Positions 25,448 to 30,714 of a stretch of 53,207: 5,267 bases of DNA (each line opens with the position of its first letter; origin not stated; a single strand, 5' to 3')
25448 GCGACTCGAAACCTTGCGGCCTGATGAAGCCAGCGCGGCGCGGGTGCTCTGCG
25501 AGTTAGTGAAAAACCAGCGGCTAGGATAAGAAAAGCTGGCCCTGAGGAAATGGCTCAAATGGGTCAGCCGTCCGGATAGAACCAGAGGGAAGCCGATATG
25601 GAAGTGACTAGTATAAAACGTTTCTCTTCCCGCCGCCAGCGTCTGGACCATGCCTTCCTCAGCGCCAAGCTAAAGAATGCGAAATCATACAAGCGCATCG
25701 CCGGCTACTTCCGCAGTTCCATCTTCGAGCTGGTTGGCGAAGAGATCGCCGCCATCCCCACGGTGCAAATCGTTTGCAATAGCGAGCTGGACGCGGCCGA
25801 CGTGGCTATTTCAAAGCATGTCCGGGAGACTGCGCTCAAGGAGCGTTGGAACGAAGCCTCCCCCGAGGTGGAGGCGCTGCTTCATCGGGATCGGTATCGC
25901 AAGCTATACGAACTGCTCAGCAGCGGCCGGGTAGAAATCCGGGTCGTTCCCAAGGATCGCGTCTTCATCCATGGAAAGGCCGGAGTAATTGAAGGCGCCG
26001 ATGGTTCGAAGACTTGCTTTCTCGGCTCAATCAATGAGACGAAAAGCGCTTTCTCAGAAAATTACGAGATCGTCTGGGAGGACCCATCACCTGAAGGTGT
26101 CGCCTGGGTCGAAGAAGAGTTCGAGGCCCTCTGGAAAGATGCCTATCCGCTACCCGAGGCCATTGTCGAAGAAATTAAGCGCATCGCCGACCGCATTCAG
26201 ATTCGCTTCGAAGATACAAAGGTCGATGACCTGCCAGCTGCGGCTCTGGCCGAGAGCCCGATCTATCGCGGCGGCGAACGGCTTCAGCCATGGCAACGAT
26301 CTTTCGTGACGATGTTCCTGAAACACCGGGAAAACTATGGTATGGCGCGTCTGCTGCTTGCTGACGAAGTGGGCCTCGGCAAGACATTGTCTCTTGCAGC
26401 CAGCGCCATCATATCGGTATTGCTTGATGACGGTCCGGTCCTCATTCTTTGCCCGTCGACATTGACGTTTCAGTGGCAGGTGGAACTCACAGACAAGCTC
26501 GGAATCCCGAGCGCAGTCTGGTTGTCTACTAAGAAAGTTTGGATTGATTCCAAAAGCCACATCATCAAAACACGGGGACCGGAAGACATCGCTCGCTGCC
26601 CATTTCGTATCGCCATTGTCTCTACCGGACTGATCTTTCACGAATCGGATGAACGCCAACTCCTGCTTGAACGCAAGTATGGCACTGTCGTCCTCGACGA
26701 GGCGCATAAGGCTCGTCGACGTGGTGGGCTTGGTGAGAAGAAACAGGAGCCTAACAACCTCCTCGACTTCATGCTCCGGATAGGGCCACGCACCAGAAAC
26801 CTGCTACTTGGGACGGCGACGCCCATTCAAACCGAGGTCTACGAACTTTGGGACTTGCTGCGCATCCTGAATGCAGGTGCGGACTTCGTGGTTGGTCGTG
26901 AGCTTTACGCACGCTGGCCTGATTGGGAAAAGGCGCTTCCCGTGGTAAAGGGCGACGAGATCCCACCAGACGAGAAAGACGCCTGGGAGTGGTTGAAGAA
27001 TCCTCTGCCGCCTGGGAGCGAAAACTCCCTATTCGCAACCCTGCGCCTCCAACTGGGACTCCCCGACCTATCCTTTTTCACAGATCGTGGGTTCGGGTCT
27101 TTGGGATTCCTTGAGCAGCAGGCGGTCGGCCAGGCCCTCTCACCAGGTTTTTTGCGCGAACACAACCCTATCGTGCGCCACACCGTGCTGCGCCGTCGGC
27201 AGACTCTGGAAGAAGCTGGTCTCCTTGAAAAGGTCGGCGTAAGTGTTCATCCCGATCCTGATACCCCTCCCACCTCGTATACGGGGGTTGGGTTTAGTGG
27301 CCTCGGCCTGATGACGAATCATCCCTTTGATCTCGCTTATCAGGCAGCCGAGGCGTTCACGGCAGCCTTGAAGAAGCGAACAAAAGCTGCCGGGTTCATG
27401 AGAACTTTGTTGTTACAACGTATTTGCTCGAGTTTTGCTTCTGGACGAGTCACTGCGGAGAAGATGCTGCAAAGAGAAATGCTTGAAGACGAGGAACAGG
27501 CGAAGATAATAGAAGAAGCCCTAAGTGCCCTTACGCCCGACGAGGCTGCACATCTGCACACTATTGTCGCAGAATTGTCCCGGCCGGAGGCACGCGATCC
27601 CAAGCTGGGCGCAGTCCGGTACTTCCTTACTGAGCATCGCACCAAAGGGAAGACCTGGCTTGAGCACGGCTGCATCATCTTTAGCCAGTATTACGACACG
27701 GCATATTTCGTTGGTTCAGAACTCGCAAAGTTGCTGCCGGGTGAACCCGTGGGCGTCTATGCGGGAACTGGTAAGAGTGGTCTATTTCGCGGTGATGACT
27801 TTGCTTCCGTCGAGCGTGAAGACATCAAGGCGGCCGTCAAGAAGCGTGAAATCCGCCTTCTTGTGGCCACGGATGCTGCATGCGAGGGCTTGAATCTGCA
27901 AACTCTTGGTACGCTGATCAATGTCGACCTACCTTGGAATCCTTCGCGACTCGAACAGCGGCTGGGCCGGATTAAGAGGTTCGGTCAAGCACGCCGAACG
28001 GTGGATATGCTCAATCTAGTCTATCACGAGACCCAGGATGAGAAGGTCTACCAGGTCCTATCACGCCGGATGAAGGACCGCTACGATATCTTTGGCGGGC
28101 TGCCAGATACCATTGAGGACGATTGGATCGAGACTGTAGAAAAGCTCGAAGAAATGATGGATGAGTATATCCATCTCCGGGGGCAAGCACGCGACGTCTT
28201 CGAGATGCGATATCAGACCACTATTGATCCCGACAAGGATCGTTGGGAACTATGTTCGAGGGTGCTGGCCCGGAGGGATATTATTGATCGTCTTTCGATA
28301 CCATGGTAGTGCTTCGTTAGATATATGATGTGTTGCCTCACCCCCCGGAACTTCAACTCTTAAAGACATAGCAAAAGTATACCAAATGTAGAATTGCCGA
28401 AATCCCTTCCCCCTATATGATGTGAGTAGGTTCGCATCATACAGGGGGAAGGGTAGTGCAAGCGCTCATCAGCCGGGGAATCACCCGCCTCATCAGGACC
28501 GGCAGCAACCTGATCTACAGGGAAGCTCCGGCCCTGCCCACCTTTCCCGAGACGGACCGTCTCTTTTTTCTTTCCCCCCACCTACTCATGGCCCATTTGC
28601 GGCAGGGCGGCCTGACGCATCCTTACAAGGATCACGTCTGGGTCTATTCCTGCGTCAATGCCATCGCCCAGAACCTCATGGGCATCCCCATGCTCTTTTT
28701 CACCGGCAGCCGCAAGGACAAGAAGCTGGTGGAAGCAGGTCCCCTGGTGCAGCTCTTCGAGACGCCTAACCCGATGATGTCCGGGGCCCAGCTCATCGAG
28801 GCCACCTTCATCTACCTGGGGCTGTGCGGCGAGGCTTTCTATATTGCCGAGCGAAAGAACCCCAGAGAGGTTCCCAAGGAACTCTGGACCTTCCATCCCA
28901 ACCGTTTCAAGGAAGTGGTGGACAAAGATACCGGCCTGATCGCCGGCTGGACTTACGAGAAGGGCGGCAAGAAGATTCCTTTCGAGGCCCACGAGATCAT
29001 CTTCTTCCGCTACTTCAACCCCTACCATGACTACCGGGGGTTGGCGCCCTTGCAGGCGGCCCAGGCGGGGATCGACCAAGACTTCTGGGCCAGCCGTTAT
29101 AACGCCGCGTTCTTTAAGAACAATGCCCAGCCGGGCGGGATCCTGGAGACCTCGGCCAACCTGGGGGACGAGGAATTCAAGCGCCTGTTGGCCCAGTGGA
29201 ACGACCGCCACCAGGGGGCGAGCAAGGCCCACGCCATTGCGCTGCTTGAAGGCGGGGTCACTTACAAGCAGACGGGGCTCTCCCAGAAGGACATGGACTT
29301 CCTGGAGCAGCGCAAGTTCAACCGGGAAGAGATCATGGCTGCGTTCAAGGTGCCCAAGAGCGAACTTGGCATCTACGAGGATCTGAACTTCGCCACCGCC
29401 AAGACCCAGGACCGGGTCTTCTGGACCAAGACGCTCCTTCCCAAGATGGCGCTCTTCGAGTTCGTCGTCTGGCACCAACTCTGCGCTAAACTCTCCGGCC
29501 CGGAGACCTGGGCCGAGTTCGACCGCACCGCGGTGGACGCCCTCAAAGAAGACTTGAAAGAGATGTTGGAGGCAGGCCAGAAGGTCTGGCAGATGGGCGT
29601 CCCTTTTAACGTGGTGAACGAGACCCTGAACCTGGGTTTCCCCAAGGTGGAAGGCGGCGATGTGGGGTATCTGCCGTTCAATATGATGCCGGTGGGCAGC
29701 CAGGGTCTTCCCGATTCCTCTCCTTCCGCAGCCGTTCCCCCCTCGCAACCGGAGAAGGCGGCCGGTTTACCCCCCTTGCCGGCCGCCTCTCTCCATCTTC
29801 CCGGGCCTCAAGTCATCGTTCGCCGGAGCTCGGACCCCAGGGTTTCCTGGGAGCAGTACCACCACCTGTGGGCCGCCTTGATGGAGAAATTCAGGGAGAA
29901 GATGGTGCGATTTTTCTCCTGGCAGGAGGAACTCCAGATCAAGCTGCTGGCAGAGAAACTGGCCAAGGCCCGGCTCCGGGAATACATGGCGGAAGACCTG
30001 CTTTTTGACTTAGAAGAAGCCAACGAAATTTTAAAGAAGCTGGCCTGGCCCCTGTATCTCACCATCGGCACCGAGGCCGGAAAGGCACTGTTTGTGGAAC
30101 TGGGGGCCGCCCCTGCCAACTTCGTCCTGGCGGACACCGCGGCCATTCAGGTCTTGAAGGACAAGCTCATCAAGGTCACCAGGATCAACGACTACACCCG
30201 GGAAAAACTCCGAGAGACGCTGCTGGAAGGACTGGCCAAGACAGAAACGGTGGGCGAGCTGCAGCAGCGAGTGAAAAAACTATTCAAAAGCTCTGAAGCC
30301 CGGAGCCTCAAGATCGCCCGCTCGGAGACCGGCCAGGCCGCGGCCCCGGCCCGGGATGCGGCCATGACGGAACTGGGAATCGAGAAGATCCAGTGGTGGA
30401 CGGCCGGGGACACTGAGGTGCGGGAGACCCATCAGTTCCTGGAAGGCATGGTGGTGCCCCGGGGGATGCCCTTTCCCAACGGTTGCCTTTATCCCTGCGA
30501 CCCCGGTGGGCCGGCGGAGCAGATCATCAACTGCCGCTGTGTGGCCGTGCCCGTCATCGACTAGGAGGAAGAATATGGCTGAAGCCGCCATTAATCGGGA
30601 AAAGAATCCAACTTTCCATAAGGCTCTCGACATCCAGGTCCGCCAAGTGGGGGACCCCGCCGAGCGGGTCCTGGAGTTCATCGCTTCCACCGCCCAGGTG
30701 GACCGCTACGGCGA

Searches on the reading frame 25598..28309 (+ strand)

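Call 49: search_protein_families(library=pfam, proteins=[window:25598-28309:+], max_evalue=0.001)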
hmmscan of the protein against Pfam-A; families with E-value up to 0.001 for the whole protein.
window:25598-28309:+ (903 aa): 5 families
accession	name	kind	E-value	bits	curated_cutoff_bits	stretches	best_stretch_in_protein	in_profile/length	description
PF00271.37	Helicase_C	-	9.7e-15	55.2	23.5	1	690-796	16-110/110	Helicase conserved C-terminal domain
PF13091.12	PLDc_2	-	1.8e-13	50.9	27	1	23-179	3-132/132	PLD-like domain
PF00176.29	SNF2-rel_dom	-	3e-13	50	24.9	1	240-427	8-181/290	SNF2-related domain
PF00270.35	DEAD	-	7e-07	29.6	26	1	251-414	16-164/167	DEAD/DEAH box helicase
PF04851.21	ResIII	-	0.00016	22.1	22.5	1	229-409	4-162/164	Type III restriction enzyme, res subunit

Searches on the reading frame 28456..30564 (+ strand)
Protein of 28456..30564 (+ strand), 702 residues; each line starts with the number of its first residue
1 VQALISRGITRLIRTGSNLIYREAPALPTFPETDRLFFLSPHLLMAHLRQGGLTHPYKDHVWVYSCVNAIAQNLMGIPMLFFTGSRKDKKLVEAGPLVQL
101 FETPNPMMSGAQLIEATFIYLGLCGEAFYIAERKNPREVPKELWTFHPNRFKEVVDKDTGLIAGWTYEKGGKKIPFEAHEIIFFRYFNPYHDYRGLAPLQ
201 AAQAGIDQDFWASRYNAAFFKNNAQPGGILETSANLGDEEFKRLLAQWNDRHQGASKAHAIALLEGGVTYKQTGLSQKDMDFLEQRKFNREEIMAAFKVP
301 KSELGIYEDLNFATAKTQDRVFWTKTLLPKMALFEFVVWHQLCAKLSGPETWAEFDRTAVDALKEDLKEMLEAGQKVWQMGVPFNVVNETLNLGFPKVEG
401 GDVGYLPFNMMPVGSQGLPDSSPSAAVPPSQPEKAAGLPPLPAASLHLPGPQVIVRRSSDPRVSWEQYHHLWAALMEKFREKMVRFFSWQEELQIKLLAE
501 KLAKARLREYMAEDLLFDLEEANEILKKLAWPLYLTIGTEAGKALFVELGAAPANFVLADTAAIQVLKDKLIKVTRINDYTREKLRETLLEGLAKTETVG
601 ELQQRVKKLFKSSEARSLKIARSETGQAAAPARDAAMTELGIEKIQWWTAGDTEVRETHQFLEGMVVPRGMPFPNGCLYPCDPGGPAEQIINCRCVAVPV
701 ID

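Call 49: search_protein_families(library=pfam, proteins=[window:28456-30564:+], max_evalue=0.001)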
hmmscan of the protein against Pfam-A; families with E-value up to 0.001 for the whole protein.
window:28456-30564:+ (702 aa): 2 families
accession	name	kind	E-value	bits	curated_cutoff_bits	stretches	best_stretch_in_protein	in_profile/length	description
PF04860.17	Phage_portal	-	4e-68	230.4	39.1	1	63-382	3-310/321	Phage portal protein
PF04233.19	Phage_Mu_F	-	1e-11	46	29.6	1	584-697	2-111/112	Phage Mu protein F like protein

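Call 91: search_dna_similar(query=window:28456-30564:+, collection=phages, mode=protein, max_rows=8)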
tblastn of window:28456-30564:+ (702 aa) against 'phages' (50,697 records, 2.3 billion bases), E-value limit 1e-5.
Records with a match: 1819; places in all: 1823; records where one place covers at least 80% of the query: 0.
Best place of each record, by identity: <60% 1819.
By first word of the organism name: Mycobacterium 261; Microbacterium 213; Vibrio 174; Streptomyces 140; Staphylococcus 138; Arthrobacter 113; Streptococcus 99; Gordonia 74; Bacillus 49; Klebsiella 42; and 99 more.
By host as written in the record: - 290; Mycobacterium smegmatis mc2 155 191; Microbacterium foliorum NRRL B-24224 132; Arthrobacter sp. ATCC 21022 66; Microbacterium foliorum NRRL B-24224 SEA 60; Gordonia terrae 3612 57; Streptomyces griseus ATCC 10137 57; Staphylococcus aureus 44; and 439 more.
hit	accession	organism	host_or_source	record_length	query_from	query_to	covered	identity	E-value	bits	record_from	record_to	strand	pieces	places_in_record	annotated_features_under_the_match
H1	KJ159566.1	Geobacillus phage GBK2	Geobacillus kaustophilus ATCC 8005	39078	57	698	69%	33.1%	1e-44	258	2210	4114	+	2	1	portal protein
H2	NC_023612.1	Geobacillus phage GBK2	Geobacillus kaustophilus ATCC 8005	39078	57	698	69%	33.1%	1e-44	258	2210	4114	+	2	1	portal protein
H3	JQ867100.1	Marinomonas phage P12026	Marinomonas sp. IMCC12026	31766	51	698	79%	28.6%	2e-37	221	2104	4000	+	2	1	phage portal protein, HK97 family | hypothetical protein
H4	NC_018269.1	Marinomonas phage P12026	Marinomonas sp. IMCC12026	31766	51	698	79%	28.6%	2e-37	221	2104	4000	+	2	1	portal protein | head morphogenesis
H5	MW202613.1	Caudoviricetes sp.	Manatee Spring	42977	57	698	69%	31.2%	2e-30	203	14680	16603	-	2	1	portal protein | minor capsid component | endonuclease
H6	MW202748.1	Caudoviricetes sp.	Manatee Spring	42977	57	698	69%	31.2%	2e-30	203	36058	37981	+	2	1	portal protein | minor capsid component | endonuclease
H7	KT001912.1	Bacillus phage Silence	Bacillus megaterium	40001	57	698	68%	31.5%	2e-38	233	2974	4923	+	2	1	portal protein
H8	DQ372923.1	Streptomyces phage mu1/6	Streptomyces aureofaciens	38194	57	696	63%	31.1%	6e-26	188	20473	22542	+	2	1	portal protein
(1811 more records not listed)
